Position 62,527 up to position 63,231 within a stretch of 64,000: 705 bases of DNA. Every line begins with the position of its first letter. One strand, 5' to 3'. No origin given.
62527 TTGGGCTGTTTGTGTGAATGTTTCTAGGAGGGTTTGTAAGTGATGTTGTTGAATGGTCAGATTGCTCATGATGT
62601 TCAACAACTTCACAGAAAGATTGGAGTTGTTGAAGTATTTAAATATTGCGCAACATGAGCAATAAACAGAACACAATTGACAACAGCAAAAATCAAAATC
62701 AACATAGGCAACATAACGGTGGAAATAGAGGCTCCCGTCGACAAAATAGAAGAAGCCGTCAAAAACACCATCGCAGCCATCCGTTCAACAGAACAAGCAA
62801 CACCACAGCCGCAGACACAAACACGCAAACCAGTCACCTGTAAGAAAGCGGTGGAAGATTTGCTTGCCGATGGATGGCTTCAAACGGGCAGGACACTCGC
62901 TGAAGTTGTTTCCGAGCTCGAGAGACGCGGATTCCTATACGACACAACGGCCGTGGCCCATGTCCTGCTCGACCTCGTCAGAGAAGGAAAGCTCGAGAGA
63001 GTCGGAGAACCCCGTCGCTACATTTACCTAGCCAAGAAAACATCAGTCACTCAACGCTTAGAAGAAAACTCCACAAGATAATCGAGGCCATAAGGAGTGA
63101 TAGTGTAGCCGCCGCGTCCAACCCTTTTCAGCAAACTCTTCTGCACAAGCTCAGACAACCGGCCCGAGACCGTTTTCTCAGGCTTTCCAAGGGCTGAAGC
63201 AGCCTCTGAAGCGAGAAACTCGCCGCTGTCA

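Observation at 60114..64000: Standalone HerA-NurA-like pair followed by three paralogous small wHTH genes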

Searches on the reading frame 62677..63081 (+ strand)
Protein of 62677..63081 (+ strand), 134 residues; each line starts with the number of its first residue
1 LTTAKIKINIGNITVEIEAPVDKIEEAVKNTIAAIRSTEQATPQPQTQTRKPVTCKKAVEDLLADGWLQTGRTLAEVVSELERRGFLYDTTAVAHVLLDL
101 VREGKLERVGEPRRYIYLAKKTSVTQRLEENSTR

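Call 3: search_protein_families(library=pfam, proteins=[window:62677-63081:+], max_evalue=0.1)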
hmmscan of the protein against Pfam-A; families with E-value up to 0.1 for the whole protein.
window:62677-63081:+ (134 aa): 1 family
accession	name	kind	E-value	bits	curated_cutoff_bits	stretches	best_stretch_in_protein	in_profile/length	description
PF03965.22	Penicillinase_R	-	0.01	16.6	22.6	1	67-120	13-65/115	Penicillinase repressor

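Call 19: search_protein_families(library=ncbifam, proteins=[window:62677-63081:+], max_evalue=0.1)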
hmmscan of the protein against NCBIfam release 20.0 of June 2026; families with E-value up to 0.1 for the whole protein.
window:62677-63081:+ (134 aa): 3 families
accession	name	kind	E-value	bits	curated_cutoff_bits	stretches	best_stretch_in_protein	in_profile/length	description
NF001097.0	PRK00129.1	equivalog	0.0074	16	114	1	21-93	89-158/209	uracil phosphoribosyltransferase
TIGR01091.1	upp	equivalog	0.012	15.3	208.35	1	18-87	84-151/207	uracil phosphoribosyltransferase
NF005537.0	PRK07199.1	subfamily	0.088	11.9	322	1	57-98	210-251/301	ribose-phosphate diphosphokinase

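Call 20: search_protein_families(library=padloc, proteins=[window:62677-63081:+], max_evalue=0.1)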
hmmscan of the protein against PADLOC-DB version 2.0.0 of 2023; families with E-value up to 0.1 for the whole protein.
window:62677-63081:+ (134 aa): 0 families

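Call 29: find_homologous_proteins(query=window:62677-63081:+, max_evalue=0.001)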
Query window:62677-63081:+ (134 aa): 26 proteins with E <= 0.001 among 88 candidates.
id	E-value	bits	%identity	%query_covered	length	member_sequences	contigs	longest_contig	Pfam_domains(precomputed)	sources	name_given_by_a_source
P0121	2.5e-78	278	100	100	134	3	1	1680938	-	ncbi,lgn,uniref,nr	ncbi:conserved hypothetical protein [Candidatus Caldarchaeum subterraneum]|uniref:Uncharacterized pr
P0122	1.3e-72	260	93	100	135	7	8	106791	-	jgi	-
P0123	8.3e-72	257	93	99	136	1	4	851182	-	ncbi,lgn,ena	ncbi:MAG: hypothetical protein QXE96_07155 [Candidatus Caldarchaeum sp.]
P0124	7.7e-50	186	71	93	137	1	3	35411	-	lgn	-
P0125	3.6e-49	184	69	99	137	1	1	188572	-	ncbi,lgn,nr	ncbi:MAG: hypothetical protein RMI49_00070 [Candidatus Caldarchaeum sp.]|nr:hypothetical protein [Ca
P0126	2.2e-48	181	69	93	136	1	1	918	-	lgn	-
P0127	3.7e-48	181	67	100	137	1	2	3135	-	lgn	-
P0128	1.8e-46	175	69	92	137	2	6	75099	-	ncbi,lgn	ncbi:MAG: hypothetical protein QXF45_04000 [Candidatus Caldarchaeum sp.]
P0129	3.4e-46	174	70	90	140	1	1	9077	-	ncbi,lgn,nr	ncbi:MAG: hypothetical protein NZ956_02470 [Candidatus Caldarchaeum sp.]|nr:hypothetical protein [Ca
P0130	1.7e-45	172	69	88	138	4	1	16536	-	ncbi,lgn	ncbi:MAG: hypothetical protein QXF95_06825 [Candidatus Caldarchaeum sp.]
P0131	1.1e-44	169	61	95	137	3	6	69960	-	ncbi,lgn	ncbi:MAG: hypothetical protein QXR26_02780 [Candidatus Caldarchaeum sp.]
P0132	2.7e-44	168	58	100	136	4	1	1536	-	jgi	-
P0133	5.2e-44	167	62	100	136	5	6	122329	-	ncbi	ncbi:MAG: hypothetical protein QXX19_00585 [Candidatus Caldarchaeum sp.]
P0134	4.5e-42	161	64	87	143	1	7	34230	-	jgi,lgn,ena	-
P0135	1.2e-41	160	57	100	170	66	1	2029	-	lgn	-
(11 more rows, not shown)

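Call 54: predict_structure(alignment_id=A6)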
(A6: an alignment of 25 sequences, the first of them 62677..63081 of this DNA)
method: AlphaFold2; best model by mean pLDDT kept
length: 134 residues; sequences in the alignment: 25
mean_pLDDT: 69.1   pTM: 0.49
mean pLDDT of the five models: 69.1, 67.7, 67.3, 65.0, 64.5
residues with pLDDT >= 90: 38; 70-90: 30; 50-70: 23; < 50: 43
segments of 3 or more residues with pLDDT < 50: 1-7, 12-20, 38-51, 125-134
pLDDT, mean of each block of 10 residues (from residue 1): 46 46 54 49 43 80 89 92 89 93 91 88 50 43
secondary structure, 60 per line:
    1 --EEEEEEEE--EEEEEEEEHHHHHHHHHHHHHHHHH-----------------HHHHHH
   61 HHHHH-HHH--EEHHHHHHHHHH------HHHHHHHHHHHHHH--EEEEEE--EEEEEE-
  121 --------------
elements in order: E3-10 E13-20 H21-37 H55-65 H74-83 H90-103 E106-111 E114-119

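Call 71: fold_search(model_id=the predicted structure, library=pdb)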
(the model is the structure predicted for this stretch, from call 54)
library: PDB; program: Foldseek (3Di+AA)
matches with E <= 10: 1070; with E <= 0.001: 0
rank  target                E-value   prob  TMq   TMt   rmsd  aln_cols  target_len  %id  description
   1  2mh2_MODEL_1_A        1.1e-02  1.00  0.41  0.79   2.2        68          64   19  Structural insights into the DNA recognition and protein interaction domains reveal fundamental homologous DNA (released 2014-04-16)
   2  1p6r_MODEL_1_A        1.3e-02  1.00  0.40  0.61   3.7        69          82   19  Solution structure of the DNA binding domain of the repressor BlaI. (released 2003-12-09)
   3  2dqr_D                1.7e-02  1.00  0.37  0.44   4.1        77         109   22  Crystal structure of the replication terminator protein mutant RTP.E39K.R42Q (released 2007-05-29)
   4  2o03                  2.7e-02  1.00  0.43  0.45   6.9        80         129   24  Crystal structure of FurB from M. tuberculosis- a Zinc uptake regulator (released 2007-02-13)
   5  3bj6_B                2.7e-02  0.99  0.39  0.34  10.8       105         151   22  Crystal structure of MarR family transcription regulator SP03579 (released 2007-12-18)
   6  2dqr_B                3.1e-02  0.98  0.35  0.41   4.6        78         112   23  Crystal structure of the replication terminator protein mutant RTP.E39K.R42Q (released 2007-05-29)
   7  3bz6                  3.5e-02  0.99  0.40  0.33  16.2       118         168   17  Crystal structure of a conserved protein of unknown function from Pseudomonas syringae pv. tomato str. DC3000 (released 2008-02-05)
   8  1bm9_A                3.7e-02  0.99  0.37  0.40   3.5        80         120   21  REPLICATION TERMINATOR PROTEIN FROM BACILLUS SUBTILIS (released 1999-01-06)
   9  1j0r_A                3.9e-02  0.94  0.26  0.30   3.9        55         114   24  Crystal structure of the replication termination protein mutant C110S (released 2003-11-20)
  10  2nyx_B                4.4e-02  0.96  0.36  0.33  10.7       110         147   19  Crystal structure of RV1404 from Mycobacterium tuberculosis (released 2006-12-05)
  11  5nbc_A                4.7e-02  1.00  0.48  0.49   1.7        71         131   15  Structure of Prokaryotic Transcription Factors (released 2018-05-16)
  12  4ejo_A                4.7e-02  0.99  0.37  0.44  13.3       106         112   12  Crystal structure of padr family transcriptional regulator from Eggerthella lenta DSM 2243 (released 2012-04-25)
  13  2dqr_C                5.0e-02  0.99  0.37  0.44   3.6        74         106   23  Crystal structure of the replication terminator protein mutant RTP.E39K.R42Q (released 2007-05-29)
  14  7vo0_G                5.3e-02  1.00  0.44  0.45   2.1        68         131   20  Streptomyces coelicolor zinc uptake regulator complexed with zinc and DNA (trimer of dimers) (released 2022-08-03)
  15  4ooi_B                5.3e-02  0.99  0.39  0.52  18.2       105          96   14  Reduced HlyU from Vibrio cholerae N16961 (released 2014-12-31)
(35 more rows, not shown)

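Call 76: search_protein_representatives(alignment_id=A6)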
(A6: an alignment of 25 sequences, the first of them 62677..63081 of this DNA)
Query: 25 sequences, 137 profile positions. Proteins with E-value up to 0.001 (for the whole library): 646; up to 1e-10: 92; up to 1e-30: 11. The best 150 are listed.
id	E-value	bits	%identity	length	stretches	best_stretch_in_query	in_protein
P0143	4.4e-53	195.2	-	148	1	2-135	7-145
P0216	1.4e-47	177.4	-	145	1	3-133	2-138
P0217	1.8e-47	177.0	-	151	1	1-126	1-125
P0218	6.3e-44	165.5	-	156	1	3-125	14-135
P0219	2.4e-40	153.9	-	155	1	2-123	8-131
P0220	5.6e-40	152.7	-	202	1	3-122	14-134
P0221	6.3e-38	146.1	-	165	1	4-132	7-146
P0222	1.7e-36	141.5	-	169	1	3-125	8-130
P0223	3.7e-32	127.4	-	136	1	5-130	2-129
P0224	1.3e-31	125.7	-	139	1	2-125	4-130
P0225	3.7e-31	124.2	-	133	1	2-122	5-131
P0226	1.2e-30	122.5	-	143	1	3-128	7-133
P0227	1.0e-29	119.5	-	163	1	4-122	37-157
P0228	4.1e-29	117.6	-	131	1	2-122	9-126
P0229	1.1e-27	112.9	-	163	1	3-129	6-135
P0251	5.6e-21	91.2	-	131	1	3-122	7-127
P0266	8.6e-16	74.4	-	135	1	2-124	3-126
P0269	1.1e-14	70.8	-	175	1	41-106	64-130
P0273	6.8e-14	68.3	-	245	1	53-120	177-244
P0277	1.0e-13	67.7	-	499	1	50-124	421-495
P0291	1.2e-11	61.0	-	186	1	54-121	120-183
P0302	8.7e-11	58.2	-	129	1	3-125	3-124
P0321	1.2e-09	54.5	-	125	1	2-120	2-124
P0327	1.9e-09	53.9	-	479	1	38-123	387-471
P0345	1.3e-08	51.2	-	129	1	4-120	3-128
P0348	1.6e-08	50.8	-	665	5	98-129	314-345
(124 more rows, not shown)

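Call 77: search_protein_families(library=pfam, proteins=[P0277, P0327, P0273, P0348, P0220, P0291, P0269], max_evalue=0.01)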
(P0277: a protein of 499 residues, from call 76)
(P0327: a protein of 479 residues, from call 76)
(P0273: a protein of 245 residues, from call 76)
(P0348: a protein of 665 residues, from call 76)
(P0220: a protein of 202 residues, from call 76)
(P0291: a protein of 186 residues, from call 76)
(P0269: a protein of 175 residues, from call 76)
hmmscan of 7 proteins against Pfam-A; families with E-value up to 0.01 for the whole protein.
P0277 (499 aa): 2 families
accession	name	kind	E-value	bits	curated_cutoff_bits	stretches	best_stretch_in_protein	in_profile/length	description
PF01935.23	DUF87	-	0.00084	19.9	23.2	1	28-68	29-75/220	Helicase HerA, central domain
PF06008.19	Laminin_I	-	0.0041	17.3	34.6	1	282-383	15-111/259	Laminin Domain I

P0327 (479 aa): 2 families
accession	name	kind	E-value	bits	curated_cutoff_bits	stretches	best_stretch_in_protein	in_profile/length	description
PF01935.23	DUF87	-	9.6e-10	39.4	23.2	1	2-68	2-73/220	Helicase HerA, central domain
PF04851.21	ResIII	-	0.0053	17.1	22.5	0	23-96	24-100/164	Type III restriction enzyme, res subunit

P0273 (245 aa): 0 families

P0348 (665 aa): 12 families
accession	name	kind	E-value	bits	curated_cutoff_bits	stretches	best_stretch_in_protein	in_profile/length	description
PF20222.3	DUF6581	-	5.7e-12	45.7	27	0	408-487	167-246/401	Family of unknown function (DUF6581)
PF13338.12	AbiEi_4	-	3.2e-09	37.2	25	0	316-337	12-29/49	Transcriptional regulator, AbiEi antitoxin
PF04492.19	Phage_rep_O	-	5.3e-08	33.7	28.7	0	290-327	46-83/95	Bacteriophage replication protein O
PF03882.20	KicB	-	1.9e-06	28.5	22.1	0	461-478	73-90/115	MukF winged-helix domain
PF11650.14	P22_Tail-4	-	2.1e-06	28.4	21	0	444-495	18-68/159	P22 tail accessory factor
PF07381.18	EarA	-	0.00016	21.8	22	0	121-143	5-27/90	EarA-like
PF05660.16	DUF807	-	0.00019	21.9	25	0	292-336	42-86/142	Coxiella burnetii protein of unknown function (DUF807)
PF08679.17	DsrD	-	0.00026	21.7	24.2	0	427-473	2-49/65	Dissimilatory sulfite reductase D (DsrD)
PF02295.23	z-alpha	-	0.0012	19.3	21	0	277-330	6-59/67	Adenosine deaminase z-alpha domain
PF02338.25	OTU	-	0.0018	19.2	23.3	1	521-634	2-103/128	OTU-like cysteine protease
PF13412.12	HTH_24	-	0.0021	18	21.9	0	278-319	6-43/48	Winged helix-turn-helix DNA-binding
PF24951.3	LisH_PAC1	-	0.0078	16.4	27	0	130-138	11-19/36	PAC1 LisH domain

P0220 (202 aa): 1 family
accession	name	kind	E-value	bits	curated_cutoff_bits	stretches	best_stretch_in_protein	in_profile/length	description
PF23548.1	Zn_ribbon_FGT1_2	-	0.0033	17.4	27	0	148-159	18-29/35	FORGETTER1 second zinc ribbon domain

P0291 (186 aa): 5 families
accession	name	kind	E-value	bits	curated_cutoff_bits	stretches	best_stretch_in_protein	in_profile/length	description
PF13412.12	HTH_24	-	1e-06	28.6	21.9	0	113-134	25-46/48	Winged helix-turn-helix DNA-binding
PF24038.1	DUF7347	-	1.8e-05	25.3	27.6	1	15-79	12-71/77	Domain of unknown function (DUF7347)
PF12802.13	MarR_2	-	6.4e-05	23.5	27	0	13-38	4-29/61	MarR family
PF12840.13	HTH_20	-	7.7e-05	23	27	1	16-66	6-49/51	Helix-turn-helix domain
PF25213.1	HVO_A0261_N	-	0.0025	18.1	35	0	56-86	45-75/86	HVO_A0261 N-terminal domain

P0269 (175 aa): 0 families

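Call 79: list_cluster_members(proteins=[P0277, P0327, P0273, P0216, P0225, P0251, P0266, P0302, P0321, P0345])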
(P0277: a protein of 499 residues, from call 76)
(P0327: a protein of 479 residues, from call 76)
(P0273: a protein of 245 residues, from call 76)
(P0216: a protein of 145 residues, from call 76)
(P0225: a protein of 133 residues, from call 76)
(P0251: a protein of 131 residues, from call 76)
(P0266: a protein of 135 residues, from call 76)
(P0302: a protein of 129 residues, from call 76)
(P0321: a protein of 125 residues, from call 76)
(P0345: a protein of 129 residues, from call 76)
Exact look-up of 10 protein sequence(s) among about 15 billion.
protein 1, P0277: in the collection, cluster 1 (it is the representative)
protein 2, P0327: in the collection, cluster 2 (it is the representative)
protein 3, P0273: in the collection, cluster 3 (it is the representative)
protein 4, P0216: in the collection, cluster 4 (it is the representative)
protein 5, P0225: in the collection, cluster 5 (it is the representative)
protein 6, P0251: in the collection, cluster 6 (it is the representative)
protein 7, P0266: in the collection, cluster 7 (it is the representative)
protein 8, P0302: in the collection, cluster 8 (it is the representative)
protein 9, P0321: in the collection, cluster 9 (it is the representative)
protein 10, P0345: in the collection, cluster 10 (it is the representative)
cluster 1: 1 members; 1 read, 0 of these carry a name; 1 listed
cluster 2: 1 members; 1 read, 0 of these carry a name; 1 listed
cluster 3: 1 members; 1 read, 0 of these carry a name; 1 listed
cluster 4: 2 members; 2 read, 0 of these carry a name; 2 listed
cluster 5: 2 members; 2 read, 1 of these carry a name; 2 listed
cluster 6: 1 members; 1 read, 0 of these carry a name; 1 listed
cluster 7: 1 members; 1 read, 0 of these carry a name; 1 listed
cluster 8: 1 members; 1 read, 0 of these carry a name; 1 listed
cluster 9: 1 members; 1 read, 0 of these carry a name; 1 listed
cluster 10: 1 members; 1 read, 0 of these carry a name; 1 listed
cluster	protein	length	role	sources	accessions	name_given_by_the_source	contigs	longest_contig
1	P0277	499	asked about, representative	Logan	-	-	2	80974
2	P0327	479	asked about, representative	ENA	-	-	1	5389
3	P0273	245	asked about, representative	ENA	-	-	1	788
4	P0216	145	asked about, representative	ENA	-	-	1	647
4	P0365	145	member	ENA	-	-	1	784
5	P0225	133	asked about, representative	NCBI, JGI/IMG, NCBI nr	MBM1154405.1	hypothetical protein DRN94_000820 [archaeon] | hypothetical protein [archaeon]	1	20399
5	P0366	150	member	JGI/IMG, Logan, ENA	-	-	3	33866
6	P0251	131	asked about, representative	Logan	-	-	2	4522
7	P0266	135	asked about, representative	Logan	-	-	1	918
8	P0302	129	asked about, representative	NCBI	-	-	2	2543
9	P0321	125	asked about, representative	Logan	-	-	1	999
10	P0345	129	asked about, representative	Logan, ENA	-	-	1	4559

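Call 80: find_encoding_contigs(protein=P0277, flank=8000, max_places=2)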
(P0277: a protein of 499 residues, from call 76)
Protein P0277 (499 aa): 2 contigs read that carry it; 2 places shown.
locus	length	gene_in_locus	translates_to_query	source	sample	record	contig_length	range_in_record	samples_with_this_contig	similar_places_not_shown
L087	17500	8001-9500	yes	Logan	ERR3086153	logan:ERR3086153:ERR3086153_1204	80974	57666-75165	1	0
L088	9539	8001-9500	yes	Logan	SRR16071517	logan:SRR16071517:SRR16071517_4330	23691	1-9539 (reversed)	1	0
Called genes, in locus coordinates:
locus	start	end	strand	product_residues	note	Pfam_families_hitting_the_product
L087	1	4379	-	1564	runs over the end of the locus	PF00801:PKD (weak), PF18911:PKD_4 (weak), PF22352:K319L-like_PKD (faint), PF00801:PKD, PF18911:PKD_4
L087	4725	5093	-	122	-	-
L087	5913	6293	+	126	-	-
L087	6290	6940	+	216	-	-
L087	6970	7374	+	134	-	-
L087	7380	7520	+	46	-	PF07754:Ribosomal_aS21 (faint)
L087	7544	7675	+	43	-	-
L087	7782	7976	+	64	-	-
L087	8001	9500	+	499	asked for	-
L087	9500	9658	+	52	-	-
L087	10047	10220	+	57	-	-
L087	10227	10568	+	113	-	-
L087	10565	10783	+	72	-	-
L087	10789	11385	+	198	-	PF04250:DUF429 (weak)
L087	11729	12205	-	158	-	-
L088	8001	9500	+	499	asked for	-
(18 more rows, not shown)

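Call 90: search_solved_structures(query=A6, max_evalue=5, show_alignments=0)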
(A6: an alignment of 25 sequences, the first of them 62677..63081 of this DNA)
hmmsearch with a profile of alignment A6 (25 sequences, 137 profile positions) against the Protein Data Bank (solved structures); distinct sequences matched with E-value up to 5: 6.
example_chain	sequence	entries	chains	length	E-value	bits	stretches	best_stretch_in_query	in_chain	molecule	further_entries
1up4_A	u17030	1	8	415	0.25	14.6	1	64-101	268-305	6-PHOSPHO-BETA-GLUCOSIDASE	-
1up6_A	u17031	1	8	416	0.25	14.5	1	64-101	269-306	6-PHOSPHO-BETA-GLUCOSIDASE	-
1up7_A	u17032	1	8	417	0.25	14.5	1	64-101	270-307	6-PHOSPHO-BETA-GLUCOSIDASE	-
1p6r_A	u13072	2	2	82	0.44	13.8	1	62-123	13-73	Penicillinase repressor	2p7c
3o6b_B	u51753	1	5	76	1.2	12.4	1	15-72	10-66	Cell division control protein 53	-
7bqr_A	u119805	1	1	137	2.9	11.1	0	17-61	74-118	Mussoc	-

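Call 91: search_protein_families(library=phrogs, proteins=[window:62677-63081:+, P0277], max_evalue=0.01)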
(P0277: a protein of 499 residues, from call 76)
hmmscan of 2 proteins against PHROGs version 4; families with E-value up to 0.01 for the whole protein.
window:62677-63081:+ (134 aa): 0 families

P0277 (499 aa): 3 families
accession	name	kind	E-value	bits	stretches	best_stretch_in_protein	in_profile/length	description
phrog_2666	-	head and packaging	7.2e-09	35.8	1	28-236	327-506/555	terminase large subunit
phrog_7035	-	unknown function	0.00049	19.5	0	136-213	491-561/969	-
phrog_167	-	tail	0.00088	18.1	1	270-389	129-235/1555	tail length tape measure protein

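Call 102: find_related_loci(query=A7, collection=metagenome_contigs, flank=5000)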
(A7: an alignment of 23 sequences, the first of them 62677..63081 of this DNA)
Query A7 (134 aa) in metagenome_contigs; peptide patterns used: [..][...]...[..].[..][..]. (x = any residue, [..] = any of these).
600 stretches matched a pattern (row limit reached: there are more); 573 encode a relative of the query (tblastn E <= 1e-3); the best 80 are kept; 80 distinct loci.
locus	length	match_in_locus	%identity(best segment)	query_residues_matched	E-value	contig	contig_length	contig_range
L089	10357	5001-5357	52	5-122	3e-35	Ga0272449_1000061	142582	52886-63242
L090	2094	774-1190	46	5-133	8e-33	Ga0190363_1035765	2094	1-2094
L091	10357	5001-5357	45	5-123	2e-32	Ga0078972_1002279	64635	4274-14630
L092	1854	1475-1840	47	5-117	6e-31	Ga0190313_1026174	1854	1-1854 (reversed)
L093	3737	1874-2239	47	5-117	8e-31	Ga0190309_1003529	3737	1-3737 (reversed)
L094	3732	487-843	46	5-121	5e-31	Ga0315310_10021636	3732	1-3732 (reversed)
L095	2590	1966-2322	46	5-121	1e-30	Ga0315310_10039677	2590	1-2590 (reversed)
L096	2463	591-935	50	11-120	1e-30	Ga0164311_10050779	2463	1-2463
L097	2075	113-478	47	5-117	2e-30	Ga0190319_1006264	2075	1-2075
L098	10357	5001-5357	45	5-121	2e-30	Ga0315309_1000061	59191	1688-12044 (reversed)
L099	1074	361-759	42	2-126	4e-31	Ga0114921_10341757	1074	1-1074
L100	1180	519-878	45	5-121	2e-30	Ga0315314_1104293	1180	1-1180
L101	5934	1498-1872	48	5-117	5e-30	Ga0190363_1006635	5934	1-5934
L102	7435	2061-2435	42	5-127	9e-30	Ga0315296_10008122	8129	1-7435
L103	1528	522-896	43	5-126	4e-30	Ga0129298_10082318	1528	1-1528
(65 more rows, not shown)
